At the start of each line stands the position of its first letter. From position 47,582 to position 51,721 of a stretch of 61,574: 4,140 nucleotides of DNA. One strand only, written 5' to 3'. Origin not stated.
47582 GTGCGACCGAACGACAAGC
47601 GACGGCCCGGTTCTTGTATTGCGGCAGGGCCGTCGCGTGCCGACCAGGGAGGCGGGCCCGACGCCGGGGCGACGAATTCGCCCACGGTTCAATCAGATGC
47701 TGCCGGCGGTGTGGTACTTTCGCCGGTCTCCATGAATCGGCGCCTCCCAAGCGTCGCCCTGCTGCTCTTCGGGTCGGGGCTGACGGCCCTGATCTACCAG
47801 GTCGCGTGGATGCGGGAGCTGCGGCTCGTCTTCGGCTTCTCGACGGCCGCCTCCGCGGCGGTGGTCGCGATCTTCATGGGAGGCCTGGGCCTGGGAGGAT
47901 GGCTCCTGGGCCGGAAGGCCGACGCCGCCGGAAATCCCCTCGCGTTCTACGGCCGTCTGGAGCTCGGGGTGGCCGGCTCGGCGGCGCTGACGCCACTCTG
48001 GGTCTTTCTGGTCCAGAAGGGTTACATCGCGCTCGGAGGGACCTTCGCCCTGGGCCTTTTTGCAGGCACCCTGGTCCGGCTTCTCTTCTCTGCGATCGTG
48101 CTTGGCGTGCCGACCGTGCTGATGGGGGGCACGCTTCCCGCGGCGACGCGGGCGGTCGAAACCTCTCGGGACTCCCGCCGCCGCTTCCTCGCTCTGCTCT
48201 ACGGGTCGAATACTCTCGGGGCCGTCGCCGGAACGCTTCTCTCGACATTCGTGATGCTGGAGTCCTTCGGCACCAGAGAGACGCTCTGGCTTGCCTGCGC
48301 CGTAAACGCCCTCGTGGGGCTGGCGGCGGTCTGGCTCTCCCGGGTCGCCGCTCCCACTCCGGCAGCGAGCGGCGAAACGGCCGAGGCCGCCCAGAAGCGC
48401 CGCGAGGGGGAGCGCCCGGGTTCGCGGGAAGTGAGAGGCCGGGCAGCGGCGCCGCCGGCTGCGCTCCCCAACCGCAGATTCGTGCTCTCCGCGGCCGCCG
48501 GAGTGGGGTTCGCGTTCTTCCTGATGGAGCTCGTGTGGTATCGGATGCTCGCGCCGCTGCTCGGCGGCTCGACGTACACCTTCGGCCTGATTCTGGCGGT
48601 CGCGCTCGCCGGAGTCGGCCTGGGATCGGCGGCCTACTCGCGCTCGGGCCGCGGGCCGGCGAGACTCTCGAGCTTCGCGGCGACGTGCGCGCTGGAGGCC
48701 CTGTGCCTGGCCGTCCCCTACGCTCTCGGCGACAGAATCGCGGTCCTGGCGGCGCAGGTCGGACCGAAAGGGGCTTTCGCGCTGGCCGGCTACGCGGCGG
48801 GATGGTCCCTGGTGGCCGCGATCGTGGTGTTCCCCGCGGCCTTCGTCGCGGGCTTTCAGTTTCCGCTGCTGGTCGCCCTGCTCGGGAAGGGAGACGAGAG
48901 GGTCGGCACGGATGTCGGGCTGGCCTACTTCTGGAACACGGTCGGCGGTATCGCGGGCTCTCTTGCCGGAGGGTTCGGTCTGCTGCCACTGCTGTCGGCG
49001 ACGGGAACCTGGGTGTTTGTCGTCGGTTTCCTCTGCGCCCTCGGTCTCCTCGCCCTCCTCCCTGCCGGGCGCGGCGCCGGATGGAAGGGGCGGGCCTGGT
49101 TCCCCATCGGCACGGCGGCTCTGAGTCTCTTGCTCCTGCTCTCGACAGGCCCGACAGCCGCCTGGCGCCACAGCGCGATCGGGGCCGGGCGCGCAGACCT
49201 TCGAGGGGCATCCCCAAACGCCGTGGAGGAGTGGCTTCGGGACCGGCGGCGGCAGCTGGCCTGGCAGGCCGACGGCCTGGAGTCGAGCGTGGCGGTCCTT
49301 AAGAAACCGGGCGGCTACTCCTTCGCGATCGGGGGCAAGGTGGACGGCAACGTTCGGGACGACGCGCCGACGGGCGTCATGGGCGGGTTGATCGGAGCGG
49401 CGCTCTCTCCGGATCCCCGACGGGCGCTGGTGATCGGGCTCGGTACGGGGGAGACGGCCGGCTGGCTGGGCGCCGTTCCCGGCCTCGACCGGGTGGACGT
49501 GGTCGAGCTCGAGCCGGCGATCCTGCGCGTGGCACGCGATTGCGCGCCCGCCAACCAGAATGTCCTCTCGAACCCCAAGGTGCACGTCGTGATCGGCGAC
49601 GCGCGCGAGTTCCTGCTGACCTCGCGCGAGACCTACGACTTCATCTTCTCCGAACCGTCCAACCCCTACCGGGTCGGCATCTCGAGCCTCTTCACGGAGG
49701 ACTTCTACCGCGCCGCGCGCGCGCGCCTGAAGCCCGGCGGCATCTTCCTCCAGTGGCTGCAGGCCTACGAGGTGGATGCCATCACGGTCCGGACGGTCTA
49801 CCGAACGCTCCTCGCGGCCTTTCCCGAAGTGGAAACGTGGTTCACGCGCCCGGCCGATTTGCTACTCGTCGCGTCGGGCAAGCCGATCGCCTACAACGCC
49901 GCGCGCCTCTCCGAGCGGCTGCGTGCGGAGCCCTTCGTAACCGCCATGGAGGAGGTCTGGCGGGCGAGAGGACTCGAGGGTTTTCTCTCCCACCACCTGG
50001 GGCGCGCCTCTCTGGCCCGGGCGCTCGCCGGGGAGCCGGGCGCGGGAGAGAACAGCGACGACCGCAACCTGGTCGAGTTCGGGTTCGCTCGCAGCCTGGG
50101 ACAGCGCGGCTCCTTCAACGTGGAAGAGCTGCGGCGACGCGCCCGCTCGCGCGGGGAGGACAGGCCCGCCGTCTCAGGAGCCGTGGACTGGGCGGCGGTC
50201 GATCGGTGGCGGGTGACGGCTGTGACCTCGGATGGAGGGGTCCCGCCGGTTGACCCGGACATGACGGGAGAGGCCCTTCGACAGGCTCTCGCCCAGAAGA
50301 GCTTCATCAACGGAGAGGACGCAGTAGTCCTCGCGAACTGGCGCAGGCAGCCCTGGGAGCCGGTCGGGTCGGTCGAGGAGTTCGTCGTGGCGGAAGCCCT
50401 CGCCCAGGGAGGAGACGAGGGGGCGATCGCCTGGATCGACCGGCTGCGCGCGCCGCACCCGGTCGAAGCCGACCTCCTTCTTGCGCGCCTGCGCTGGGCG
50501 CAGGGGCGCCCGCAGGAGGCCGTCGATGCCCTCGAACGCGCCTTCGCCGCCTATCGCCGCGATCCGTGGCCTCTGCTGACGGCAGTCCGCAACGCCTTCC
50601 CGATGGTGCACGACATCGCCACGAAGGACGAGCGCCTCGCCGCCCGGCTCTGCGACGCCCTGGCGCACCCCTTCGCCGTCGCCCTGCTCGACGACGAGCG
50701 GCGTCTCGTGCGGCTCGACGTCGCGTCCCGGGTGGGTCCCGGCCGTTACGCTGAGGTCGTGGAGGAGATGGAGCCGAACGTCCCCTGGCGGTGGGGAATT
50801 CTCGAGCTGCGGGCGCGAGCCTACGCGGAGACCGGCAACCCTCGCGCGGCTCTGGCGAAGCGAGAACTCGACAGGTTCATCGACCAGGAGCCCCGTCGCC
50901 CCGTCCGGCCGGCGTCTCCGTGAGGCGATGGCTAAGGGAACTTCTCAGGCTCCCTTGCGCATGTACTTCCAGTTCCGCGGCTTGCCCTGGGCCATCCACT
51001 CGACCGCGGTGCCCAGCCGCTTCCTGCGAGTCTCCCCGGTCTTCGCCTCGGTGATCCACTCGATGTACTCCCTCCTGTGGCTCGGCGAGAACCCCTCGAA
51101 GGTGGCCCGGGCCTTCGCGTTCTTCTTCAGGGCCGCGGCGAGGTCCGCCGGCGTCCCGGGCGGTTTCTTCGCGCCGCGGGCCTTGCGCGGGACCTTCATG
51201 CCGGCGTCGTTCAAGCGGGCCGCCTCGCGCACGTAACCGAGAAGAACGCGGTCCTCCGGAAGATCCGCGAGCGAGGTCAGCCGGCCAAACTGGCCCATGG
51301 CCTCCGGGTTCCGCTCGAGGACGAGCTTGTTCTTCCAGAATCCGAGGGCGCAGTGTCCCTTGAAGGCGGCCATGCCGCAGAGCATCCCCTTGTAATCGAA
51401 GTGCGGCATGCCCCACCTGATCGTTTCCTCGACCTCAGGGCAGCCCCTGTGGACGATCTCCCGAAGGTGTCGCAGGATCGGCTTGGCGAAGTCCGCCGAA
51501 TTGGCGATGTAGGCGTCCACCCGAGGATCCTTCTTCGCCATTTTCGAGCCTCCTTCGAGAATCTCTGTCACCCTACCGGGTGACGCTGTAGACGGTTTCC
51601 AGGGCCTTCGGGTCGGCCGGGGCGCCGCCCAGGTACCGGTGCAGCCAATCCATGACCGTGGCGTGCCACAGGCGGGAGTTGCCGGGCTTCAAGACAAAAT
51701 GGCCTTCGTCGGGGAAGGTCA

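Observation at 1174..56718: Almost every intergenic spacer is built from site-specific tandem 7-8 nt repeat arrays, often as inverted pairs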

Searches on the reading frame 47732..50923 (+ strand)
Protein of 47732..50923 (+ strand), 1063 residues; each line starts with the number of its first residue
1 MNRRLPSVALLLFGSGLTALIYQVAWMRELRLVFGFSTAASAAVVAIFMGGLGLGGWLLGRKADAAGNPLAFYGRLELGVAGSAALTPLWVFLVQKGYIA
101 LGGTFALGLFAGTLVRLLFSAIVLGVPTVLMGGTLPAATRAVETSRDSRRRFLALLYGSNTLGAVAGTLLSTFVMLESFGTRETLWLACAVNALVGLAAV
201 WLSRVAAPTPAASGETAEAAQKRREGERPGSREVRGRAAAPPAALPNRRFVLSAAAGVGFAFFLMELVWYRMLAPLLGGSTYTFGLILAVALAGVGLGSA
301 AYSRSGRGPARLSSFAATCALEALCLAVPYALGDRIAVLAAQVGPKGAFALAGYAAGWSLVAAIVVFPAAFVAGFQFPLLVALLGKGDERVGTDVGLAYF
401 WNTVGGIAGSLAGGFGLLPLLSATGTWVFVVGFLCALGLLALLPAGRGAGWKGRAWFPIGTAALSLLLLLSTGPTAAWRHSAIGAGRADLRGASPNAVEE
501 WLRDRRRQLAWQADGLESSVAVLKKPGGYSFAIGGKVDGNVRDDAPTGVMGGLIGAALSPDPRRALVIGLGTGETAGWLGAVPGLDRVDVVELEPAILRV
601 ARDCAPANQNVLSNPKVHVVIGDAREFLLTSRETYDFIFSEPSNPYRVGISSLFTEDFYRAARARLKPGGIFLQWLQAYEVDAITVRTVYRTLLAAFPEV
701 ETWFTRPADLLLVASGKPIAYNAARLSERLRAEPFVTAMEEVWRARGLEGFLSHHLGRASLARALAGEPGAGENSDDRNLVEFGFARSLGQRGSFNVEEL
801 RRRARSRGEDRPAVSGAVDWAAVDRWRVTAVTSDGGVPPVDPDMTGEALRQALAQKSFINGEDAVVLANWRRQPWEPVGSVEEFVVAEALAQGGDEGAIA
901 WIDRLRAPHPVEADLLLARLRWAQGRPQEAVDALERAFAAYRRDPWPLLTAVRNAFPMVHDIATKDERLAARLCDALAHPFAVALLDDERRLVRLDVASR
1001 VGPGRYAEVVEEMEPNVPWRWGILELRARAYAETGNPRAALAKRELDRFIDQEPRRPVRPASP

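Call 67: search_protein_families(library=pfam, proteins=[window:47732-50923:+], max_evalue=0.00001)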
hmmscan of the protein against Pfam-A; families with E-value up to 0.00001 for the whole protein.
window:47732-50923:+ (1063 aa): 1 family
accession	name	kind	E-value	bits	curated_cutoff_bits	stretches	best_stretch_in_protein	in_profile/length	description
PF01564.23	Spermine_synth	-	5e-14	52.7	22.9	1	556-701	13-157/186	Spermine/spermidine synthase domain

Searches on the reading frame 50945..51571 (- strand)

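Call 76: search_protein_families(library=pfam, proteins=[window:50945-51571:-], max_evalue=0.00001)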
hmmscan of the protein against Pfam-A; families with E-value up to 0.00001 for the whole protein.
window:50945-51571:- (208 aa): 3 families
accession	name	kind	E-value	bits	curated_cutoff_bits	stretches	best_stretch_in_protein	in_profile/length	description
PF13376.11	OmdA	-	2e-23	82.6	25.6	1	141-196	5-60/60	Bacteriocin-protection, YdeI or OmpD-Associated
PF08818.16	DUF1801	-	6.9e-16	58.9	27.2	1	30-117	2-84/85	Domain of unknown function (DU1801)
PF18899.5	DUF5655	-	1.9e-10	41.2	24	1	18-114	1-102/109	Domain of unknown function (DUF5655)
